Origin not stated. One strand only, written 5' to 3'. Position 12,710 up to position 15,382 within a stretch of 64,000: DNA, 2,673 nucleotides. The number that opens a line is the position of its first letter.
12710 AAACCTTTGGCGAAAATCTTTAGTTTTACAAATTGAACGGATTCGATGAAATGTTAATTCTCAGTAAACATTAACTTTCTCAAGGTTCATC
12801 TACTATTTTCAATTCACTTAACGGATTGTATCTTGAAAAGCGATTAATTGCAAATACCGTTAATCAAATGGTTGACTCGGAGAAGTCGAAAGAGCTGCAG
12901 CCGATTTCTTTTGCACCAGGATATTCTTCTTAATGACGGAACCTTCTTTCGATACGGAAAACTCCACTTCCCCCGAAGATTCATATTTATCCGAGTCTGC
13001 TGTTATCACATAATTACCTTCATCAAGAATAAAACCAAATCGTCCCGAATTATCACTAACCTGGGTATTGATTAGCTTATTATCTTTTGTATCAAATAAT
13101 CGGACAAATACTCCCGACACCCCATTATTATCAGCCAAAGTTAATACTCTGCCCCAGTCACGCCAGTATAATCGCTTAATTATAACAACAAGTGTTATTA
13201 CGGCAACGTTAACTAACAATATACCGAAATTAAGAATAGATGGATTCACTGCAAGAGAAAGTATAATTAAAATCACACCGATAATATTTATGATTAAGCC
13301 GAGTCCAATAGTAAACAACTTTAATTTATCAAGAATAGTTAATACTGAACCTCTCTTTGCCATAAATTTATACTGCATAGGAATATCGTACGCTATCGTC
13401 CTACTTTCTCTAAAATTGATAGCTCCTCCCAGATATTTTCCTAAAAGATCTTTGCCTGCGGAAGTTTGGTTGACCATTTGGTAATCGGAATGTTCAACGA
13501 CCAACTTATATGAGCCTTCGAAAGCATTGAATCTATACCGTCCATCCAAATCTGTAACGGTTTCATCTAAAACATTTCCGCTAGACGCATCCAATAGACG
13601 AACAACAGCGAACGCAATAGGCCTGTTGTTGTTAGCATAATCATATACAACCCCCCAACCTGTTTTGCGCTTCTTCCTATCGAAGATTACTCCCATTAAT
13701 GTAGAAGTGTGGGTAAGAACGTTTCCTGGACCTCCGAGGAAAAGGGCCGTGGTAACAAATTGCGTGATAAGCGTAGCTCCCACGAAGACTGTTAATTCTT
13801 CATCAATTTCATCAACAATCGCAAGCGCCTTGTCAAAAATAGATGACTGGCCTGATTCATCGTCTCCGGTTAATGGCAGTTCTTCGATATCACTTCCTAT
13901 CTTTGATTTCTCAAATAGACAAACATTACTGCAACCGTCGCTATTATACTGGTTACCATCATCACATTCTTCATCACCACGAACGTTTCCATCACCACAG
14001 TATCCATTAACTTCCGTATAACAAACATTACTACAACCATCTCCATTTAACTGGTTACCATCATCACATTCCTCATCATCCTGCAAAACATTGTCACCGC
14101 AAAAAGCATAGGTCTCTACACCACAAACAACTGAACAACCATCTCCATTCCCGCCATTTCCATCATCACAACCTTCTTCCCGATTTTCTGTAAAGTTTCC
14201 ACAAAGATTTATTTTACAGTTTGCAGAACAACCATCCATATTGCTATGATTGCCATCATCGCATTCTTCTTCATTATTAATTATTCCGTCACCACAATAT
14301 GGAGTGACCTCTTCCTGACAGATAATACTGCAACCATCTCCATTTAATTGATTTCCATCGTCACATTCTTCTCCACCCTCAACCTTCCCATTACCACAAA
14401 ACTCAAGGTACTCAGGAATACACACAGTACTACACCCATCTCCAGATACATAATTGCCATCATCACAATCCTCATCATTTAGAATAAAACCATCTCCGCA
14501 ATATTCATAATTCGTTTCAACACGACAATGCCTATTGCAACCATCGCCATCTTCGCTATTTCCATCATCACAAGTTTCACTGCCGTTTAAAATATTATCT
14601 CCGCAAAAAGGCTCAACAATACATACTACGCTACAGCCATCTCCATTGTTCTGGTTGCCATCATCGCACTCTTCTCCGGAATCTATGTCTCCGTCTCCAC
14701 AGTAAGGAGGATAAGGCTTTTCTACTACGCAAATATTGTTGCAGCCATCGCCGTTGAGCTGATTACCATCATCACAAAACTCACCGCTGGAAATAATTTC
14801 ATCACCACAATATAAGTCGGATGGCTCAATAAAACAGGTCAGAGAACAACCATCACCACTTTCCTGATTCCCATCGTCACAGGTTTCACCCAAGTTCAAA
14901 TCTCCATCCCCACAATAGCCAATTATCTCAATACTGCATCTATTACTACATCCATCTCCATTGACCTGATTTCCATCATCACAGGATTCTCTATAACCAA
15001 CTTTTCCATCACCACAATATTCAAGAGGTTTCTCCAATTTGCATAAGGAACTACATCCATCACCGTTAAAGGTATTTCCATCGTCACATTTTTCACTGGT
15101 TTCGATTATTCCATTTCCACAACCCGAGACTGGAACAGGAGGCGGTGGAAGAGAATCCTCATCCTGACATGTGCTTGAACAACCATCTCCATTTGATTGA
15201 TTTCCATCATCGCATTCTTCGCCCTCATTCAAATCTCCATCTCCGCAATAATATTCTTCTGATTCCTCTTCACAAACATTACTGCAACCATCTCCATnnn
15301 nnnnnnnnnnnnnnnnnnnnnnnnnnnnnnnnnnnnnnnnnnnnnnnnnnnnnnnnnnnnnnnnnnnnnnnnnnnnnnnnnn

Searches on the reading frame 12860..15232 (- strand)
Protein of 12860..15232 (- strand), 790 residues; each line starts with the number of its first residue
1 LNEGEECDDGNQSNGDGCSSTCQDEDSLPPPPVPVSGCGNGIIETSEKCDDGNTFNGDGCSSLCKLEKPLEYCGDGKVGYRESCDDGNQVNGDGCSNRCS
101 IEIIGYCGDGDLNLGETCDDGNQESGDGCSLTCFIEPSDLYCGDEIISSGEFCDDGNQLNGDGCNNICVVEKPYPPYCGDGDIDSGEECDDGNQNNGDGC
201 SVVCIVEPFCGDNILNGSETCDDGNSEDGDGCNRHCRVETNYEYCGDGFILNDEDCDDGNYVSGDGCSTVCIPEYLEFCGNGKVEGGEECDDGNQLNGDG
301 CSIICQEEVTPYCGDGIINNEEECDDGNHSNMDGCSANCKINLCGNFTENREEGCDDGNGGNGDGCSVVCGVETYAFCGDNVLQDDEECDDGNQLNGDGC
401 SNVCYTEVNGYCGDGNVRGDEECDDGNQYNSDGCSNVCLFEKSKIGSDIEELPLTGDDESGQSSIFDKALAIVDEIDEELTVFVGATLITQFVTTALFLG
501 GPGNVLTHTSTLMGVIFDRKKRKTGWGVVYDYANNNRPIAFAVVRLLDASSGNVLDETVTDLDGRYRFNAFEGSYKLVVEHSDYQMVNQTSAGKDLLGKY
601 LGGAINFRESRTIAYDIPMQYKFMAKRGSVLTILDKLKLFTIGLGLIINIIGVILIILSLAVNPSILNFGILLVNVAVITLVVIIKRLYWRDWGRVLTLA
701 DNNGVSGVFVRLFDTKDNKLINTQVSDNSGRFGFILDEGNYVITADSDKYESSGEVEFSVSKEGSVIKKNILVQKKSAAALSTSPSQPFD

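Call 11: search_protein_families(library=pfam, proteins=[window:12860-15232:-], max_evalue=0.01)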
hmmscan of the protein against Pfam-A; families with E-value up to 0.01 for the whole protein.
window:12860-15232:- (790 aa): 7 families
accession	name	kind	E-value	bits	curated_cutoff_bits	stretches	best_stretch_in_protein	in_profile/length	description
PF13948.11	DUF4215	-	2.9e-69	229.6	27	11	311-340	19-47/47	Domain of unknown function (DUF4215)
PF13620.12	CarboxypepD_reg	-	1e-16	61.5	32.3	2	527-590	4-65/82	Carboxypeptidase regulatory-like domain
PF17210.9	SdrD_B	-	5.1e-12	46.4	29.7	2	701-748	20-67/112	SdrD B-like domain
PF07210.18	DUF1416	-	1.3e-09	38.3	23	1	534-582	28-75/97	Protein of unknown function (DUF1416)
PF13715.12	CarbopepD_reg_2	-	1.5e-07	31.7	32.2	1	527-590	3-61/88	CarboxypepD_reg-like domain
PF11974.14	bMG3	-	2.5e-07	31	34.9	0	514-571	5-59/103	Bacterial alpha-2-macroglobulin MG3 domain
PF23194.1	NOMO_5th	-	0.003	18.4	27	0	707-759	18-71/89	NOMO fifth transthyretin-like domain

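Call 65: search_protein_families(library=ncbifam, proteins=[window:12860-15232:-], max_evalue=0.001)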
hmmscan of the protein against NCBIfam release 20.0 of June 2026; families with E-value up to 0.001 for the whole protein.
window:12860-15232:- (790 aa): 3 families
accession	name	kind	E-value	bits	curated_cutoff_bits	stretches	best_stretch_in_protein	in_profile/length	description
TIGR02232.1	myxo_disulf_rpt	repeat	6e-136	442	20.8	13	37-68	3-34/38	cysteine-rich acidic repeat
NF053607.1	CHU_0125_OmpA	equivalog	7.7e-06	24.7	620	0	708-780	443-512/639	CHU_0125 family OmpA-like outer membrane integrity protein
NF058648.1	ECF_sub_HI1622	equivalog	0.00011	22.3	100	0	534-581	34-82/180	NikL family nickel/cobalt ECF transporter subunit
